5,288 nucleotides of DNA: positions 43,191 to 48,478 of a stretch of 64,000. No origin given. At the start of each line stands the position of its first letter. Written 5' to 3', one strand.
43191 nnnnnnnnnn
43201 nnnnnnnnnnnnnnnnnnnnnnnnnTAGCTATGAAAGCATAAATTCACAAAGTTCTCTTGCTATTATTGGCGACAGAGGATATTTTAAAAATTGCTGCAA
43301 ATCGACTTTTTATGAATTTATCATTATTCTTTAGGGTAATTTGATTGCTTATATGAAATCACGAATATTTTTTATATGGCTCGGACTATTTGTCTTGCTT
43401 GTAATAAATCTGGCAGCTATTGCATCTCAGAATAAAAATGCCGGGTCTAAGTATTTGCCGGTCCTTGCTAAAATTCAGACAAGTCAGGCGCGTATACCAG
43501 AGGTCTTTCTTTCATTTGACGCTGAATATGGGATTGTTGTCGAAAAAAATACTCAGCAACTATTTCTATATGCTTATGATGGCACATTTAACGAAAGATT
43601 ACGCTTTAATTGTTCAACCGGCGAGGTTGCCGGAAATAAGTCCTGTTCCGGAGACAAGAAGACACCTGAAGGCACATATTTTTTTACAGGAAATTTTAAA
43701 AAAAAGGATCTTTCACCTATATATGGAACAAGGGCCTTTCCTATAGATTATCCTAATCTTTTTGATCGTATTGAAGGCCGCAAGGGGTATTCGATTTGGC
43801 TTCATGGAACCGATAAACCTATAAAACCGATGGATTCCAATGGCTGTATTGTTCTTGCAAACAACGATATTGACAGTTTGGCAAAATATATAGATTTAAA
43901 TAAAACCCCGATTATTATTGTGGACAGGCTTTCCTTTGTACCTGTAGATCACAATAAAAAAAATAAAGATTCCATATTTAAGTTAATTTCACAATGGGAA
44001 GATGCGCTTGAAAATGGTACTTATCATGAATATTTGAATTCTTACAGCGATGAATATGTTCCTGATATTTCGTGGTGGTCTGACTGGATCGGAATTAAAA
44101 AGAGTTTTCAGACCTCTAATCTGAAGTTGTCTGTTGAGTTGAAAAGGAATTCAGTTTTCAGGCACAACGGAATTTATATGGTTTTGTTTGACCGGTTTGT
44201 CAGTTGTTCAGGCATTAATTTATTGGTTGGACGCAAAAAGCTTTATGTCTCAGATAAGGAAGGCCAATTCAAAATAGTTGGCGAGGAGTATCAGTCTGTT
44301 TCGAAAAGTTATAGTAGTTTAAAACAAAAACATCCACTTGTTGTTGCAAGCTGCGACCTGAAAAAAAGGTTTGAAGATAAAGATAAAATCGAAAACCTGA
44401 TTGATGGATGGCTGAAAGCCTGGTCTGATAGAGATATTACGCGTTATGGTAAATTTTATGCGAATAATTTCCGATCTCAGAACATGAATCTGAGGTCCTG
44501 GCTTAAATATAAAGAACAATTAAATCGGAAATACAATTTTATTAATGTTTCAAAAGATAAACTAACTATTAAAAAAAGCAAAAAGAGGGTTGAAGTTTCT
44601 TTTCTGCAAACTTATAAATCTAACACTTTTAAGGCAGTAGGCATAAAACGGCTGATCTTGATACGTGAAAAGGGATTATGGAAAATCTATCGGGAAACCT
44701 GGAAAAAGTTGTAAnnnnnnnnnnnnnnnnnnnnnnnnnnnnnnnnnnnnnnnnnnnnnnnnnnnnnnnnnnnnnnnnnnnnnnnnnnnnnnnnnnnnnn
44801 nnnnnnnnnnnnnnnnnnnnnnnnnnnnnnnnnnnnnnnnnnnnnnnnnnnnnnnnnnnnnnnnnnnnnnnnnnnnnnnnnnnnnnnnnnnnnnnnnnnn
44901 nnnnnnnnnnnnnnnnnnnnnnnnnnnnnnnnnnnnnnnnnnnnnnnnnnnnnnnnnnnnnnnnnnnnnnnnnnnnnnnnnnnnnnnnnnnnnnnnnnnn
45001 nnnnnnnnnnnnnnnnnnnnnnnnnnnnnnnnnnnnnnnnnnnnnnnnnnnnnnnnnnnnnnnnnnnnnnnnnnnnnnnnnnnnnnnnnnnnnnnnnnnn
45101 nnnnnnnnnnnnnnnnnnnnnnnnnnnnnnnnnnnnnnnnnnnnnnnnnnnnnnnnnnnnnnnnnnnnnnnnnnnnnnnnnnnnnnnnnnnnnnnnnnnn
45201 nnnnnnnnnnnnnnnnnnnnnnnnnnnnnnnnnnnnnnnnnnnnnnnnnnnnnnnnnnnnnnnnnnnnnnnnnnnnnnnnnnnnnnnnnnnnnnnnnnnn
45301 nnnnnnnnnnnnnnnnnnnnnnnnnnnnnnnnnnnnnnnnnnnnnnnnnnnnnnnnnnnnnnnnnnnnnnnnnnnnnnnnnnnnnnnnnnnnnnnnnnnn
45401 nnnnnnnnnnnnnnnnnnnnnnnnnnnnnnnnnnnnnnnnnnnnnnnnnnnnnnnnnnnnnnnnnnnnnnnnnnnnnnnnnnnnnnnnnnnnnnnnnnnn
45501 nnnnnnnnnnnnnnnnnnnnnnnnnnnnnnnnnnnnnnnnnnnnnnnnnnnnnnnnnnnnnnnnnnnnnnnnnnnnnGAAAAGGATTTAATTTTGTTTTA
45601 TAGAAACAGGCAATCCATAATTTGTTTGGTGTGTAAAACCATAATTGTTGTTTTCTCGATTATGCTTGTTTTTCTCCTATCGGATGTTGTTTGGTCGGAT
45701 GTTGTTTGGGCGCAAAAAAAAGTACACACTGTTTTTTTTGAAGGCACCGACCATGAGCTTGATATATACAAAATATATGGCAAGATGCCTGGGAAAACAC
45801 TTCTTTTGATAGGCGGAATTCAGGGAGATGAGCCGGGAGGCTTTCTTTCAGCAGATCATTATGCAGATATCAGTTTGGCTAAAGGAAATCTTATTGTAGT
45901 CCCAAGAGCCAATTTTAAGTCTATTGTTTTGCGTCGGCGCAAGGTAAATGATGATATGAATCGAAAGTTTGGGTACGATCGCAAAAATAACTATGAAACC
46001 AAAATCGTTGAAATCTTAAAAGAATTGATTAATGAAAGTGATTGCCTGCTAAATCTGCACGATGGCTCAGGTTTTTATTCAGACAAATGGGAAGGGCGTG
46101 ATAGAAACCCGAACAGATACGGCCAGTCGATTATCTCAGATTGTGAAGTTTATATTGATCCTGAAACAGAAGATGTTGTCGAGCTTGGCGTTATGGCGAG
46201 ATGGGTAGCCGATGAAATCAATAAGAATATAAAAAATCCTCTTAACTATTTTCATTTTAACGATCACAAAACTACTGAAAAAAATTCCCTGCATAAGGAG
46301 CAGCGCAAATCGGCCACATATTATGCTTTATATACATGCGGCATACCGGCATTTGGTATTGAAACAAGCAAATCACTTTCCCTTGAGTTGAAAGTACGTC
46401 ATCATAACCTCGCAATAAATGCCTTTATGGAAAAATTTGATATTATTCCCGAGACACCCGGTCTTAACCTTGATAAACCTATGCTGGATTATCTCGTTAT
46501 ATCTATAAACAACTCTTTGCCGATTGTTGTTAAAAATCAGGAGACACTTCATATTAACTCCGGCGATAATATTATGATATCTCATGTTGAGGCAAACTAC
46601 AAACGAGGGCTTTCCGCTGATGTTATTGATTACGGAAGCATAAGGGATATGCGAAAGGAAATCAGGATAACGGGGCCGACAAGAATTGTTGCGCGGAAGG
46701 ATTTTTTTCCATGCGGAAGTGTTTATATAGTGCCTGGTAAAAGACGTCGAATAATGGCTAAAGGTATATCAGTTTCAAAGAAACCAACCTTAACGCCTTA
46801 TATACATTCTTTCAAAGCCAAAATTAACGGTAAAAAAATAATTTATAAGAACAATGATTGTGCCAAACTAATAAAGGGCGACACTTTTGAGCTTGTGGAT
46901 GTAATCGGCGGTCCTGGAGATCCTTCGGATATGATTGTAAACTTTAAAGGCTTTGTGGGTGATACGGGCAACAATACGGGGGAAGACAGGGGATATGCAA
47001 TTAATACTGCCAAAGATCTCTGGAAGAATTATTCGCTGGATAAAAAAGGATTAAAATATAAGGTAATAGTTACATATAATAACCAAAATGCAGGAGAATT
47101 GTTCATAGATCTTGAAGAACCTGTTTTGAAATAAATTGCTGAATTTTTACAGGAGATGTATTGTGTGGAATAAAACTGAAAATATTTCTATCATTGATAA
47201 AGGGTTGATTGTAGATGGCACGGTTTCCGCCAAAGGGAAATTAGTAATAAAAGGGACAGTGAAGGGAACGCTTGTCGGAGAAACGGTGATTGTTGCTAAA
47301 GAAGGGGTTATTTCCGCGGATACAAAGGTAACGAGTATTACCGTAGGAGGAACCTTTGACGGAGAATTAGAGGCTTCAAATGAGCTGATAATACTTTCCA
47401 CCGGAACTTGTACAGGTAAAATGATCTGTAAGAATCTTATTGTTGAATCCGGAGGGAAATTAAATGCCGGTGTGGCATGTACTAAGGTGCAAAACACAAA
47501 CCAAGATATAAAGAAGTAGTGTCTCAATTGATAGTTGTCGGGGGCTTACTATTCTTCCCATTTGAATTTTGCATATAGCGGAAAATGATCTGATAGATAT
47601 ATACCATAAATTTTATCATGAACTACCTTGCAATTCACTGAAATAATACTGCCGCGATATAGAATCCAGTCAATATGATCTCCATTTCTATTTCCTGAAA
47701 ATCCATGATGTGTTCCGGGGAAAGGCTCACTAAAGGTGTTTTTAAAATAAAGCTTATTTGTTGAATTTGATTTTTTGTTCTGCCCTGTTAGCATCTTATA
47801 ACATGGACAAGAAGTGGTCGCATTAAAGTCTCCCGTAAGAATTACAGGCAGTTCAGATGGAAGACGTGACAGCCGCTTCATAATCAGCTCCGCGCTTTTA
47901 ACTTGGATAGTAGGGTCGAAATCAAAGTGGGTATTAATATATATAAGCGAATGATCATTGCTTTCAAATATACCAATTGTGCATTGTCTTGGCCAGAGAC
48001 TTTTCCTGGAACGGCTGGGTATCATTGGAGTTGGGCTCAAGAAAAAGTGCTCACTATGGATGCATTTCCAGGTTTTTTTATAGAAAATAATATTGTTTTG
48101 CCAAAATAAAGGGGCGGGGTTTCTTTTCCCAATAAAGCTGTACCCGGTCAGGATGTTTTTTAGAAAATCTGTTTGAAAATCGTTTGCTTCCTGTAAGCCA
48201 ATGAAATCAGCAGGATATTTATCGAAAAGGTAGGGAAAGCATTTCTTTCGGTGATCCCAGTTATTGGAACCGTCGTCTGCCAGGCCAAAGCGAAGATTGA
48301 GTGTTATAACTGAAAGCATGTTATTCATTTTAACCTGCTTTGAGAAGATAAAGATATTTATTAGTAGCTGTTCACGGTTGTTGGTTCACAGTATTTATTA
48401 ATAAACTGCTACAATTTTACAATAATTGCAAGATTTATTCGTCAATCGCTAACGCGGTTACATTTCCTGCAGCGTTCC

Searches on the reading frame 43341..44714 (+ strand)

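Call 64: search_protein_families(library=pfam, proteins=[window:43341-44714:+], max_evalue=0.00001)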
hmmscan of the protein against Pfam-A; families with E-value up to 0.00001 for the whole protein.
window:43341-44714:+ (457 aa): 2 families
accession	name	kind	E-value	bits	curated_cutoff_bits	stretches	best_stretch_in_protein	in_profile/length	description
PF24125.1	Cds6_C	-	2.5e-23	82.9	27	2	350-452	2-110/111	Cds6 C-terminal NTF2-like domain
PF03734.19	YkuD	-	1.1e-19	71.9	23.4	1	63-193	2-146/146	L,D-transpeptidase catalytic domain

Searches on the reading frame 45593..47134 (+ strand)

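Call 64: search_protein_families(library=pfam, proteins=[window:45593-47134:+], max_evalue=0.00001)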
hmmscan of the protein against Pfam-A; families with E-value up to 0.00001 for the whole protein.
window:45593-47134:+ (513 aa): 2 families
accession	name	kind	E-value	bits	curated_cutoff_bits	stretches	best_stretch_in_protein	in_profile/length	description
PF17033.10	Peptidase_M99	-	2.8e-37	129.1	27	1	67-284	36-249/267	Carboxypeptidase controlling helical cell shape catalytic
PF24827.1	AstE_AspA_cat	-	8.7e-07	29.1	25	1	66-157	1-105/192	Succinylglutamate desuccinylase/Aspartoacylase catalytic domain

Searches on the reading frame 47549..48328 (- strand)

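Call 3: search_protein_families(library=pfam, proteins=[window:47549-48328:-], max_evalue=1)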
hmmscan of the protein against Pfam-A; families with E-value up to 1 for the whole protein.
window:47549-48328:- (259 aa): 2 families
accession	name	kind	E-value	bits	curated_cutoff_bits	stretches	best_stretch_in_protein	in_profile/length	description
PF03372.29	Exo_endo_phos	-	1.8e-13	51.2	24.5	1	8-248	1-225/225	Endonuclease/Exonuclease/phosphatase family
PF14529.12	Exo_endo_phos_2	-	0.018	15.3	27.4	1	146-251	18-116/117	Endonuclease-reverse transcriptase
